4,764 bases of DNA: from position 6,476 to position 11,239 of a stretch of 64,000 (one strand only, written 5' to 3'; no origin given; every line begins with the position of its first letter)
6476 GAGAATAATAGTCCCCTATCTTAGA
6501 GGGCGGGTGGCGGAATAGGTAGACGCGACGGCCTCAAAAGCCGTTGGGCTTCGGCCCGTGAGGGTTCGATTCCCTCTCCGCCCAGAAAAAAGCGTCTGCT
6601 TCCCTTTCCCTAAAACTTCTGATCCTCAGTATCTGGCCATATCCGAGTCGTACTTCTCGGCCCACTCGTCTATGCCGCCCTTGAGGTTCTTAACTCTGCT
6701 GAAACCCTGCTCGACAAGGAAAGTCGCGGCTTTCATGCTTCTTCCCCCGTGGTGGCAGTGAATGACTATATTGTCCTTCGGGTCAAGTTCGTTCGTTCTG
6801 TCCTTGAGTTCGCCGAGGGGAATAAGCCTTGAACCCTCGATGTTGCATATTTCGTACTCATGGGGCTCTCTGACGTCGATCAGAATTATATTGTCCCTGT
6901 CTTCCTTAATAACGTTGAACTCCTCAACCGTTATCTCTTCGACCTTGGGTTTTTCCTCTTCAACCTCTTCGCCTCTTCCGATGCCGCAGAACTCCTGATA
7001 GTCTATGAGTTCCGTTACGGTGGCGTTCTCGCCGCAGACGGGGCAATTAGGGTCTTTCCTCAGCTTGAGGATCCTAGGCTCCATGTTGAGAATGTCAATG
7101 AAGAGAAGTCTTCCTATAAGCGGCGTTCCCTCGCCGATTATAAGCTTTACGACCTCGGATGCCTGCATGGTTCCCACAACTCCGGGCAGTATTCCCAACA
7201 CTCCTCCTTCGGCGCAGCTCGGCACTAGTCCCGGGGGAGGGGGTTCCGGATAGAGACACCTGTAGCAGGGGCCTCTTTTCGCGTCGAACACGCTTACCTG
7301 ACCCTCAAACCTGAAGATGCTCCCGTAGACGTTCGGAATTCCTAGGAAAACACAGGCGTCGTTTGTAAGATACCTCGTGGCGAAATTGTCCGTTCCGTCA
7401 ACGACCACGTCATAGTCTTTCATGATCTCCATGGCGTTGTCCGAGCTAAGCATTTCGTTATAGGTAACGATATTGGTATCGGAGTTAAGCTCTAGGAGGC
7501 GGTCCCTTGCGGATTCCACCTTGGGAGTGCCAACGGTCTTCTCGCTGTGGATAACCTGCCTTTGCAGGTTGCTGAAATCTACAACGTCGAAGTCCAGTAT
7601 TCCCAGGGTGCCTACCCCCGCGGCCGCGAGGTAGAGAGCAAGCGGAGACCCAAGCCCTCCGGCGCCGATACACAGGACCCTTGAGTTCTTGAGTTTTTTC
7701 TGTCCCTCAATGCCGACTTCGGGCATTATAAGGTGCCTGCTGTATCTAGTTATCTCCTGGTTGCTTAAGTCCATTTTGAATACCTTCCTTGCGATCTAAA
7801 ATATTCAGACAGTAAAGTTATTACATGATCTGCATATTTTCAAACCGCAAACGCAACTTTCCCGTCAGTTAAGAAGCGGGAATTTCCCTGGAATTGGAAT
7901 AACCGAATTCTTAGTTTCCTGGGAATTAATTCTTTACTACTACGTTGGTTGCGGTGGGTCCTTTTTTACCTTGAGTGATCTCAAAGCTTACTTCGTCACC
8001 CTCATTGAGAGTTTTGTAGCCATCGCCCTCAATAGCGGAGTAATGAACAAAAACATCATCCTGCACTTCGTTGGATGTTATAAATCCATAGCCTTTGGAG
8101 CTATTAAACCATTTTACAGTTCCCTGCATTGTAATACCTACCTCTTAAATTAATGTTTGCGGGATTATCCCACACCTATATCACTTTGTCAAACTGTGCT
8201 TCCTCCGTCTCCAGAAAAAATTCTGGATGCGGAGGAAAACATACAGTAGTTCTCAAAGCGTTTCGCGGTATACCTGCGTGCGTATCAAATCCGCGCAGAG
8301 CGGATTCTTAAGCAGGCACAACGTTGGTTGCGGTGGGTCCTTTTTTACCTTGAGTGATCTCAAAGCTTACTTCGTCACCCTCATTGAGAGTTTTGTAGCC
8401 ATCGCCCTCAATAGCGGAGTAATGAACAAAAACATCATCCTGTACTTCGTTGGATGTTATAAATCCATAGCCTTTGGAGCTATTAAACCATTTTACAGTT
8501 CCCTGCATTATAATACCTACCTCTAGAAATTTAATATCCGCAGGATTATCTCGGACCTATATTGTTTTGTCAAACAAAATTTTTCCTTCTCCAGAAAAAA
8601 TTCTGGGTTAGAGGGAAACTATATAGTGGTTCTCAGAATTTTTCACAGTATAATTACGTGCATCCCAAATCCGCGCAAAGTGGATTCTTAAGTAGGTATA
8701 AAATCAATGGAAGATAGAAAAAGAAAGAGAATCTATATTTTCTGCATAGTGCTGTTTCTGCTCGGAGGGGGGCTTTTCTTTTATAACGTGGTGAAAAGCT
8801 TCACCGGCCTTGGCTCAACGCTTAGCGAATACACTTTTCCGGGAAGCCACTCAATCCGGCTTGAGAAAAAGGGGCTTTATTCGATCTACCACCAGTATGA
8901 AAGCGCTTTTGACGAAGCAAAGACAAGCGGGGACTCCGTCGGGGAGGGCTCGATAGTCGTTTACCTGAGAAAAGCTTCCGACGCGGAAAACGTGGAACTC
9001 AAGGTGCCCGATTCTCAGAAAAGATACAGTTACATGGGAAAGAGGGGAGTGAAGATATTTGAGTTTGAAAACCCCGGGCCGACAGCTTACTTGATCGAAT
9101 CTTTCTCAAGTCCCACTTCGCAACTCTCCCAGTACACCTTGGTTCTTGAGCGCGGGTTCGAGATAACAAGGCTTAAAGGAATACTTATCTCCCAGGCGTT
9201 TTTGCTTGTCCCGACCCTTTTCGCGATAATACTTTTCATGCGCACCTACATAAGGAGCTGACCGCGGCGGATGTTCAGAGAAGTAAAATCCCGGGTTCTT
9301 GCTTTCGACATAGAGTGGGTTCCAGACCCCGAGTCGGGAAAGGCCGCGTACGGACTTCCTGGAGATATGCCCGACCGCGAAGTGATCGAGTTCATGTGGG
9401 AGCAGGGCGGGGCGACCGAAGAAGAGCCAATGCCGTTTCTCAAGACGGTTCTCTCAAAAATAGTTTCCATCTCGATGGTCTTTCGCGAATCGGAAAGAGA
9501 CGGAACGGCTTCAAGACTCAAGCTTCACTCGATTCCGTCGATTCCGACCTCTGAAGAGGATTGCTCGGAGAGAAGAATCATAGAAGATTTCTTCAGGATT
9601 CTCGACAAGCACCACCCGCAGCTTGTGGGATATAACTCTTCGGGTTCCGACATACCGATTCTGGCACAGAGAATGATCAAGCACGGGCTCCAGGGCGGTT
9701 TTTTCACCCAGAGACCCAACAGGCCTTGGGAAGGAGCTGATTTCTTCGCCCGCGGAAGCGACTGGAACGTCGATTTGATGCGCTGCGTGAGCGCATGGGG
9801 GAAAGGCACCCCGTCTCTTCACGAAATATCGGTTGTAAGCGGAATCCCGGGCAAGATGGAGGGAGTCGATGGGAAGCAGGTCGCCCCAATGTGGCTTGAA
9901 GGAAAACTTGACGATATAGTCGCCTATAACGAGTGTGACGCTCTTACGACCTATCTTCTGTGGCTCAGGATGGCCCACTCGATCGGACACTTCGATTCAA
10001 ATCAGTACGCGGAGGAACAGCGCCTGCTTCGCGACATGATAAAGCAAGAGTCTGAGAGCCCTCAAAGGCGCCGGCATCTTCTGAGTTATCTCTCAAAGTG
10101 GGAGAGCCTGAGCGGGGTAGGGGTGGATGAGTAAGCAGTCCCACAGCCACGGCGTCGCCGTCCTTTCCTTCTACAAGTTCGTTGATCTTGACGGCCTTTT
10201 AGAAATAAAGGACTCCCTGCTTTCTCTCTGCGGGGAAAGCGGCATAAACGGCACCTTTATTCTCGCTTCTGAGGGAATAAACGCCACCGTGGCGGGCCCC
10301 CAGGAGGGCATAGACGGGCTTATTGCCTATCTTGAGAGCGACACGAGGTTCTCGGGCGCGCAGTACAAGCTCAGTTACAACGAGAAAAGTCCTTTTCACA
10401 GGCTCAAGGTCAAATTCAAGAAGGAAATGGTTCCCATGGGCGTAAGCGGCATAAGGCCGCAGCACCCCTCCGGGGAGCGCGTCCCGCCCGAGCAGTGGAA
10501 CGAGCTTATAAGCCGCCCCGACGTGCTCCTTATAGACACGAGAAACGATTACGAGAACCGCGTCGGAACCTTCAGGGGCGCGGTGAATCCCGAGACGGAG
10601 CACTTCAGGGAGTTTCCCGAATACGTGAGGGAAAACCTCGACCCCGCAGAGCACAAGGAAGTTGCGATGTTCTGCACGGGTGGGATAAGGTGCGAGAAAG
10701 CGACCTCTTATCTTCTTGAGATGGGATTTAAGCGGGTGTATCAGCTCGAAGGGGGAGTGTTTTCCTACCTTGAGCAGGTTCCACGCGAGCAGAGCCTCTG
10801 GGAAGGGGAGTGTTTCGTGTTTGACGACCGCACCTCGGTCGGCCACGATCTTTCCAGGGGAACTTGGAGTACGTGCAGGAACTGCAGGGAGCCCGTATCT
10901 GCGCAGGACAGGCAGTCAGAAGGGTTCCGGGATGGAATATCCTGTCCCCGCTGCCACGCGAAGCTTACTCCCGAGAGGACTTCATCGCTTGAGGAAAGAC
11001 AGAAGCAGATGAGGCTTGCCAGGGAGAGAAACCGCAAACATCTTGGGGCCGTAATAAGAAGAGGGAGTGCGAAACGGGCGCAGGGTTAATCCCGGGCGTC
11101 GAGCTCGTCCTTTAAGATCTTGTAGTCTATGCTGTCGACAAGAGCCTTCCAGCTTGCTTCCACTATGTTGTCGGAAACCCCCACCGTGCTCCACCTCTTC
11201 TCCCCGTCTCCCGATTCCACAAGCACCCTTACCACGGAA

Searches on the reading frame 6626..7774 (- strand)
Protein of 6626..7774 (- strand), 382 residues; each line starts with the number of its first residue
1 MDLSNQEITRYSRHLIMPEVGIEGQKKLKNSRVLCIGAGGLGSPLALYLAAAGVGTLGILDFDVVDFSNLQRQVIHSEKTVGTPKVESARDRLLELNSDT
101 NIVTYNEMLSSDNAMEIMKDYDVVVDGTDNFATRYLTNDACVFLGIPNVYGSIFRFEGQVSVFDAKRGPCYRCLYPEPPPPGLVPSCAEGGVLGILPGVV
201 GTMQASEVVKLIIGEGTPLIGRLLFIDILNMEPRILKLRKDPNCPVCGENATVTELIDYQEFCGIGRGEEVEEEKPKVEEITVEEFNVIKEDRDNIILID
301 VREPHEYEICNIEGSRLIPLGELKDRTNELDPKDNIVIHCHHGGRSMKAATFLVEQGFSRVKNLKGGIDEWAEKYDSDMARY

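Call 67: search_protein_families(library=pfam, proteins=[window:6626-7774:-], max_evalue=0.00001)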
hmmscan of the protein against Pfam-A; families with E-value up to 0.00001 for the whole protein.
window:6626-7774:- (382 aa): 2 families
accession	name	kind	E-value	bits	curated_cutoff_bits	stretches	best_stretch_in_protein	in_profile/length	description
PF00899.27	ThiF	-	9.4e-85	284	28.1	1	11-246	1-238/238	ThiF family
PF00581.25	Rhodanese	-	3.8e-20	72.7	22.2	1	292-373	10-101/102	Rhodanese-like domain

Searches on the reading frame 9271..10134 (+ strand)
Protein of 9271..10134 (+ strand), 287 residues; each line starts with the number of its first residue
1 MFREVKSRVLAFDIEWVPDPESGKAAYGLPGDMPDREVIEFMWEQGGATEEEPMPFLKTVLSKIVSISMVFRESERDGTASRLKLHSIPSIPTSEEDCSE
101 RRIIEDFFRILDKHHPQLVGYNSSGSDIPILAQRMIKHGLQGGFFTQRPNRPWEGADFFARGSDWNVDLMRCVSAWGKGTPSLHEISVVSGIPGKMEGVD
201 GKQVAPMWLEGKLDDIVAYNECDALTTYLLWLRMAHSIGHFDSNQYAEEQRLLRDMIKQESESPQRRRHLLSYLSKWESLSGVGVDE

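Call 67: search_protein_families(library=pfam, proteins=[window:9271-10134:+], max_evalue=0.00001)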
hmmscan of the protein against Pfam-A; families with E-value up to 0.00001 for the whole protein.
window:9271-10134:+ (287 aa): 1 family
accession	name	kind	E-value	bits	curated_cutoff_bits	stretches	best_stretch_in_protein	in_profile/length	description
PF10108.15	DNA_pol_B_exo2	-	1.6e-54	185.2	24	1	55-277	2-213/213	Predicted 3'-5' exonuclease related to the exonuclease domain of PolB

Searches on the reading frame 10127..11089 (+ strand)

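Call 67: search_protein_families(library=pfam, proteins=[window:10127-11089:+], max_evalue=0.00001)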
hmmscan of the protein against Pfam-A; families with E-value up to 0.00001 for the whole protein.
window:10127-11089:+ (320 aa): 2 families
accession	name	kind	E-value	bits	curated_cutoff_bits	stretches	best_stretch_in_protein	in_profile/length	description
PF17773.7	UPF0176_N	-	1.5e-27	96.3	26.2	1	11-100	2-91/92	UPF0176 acylphosphatase like domain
PF00581.25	Rhodanese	-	3.1e-10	40.8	22.2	1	122-215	3-100/102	Rhodanese-like domain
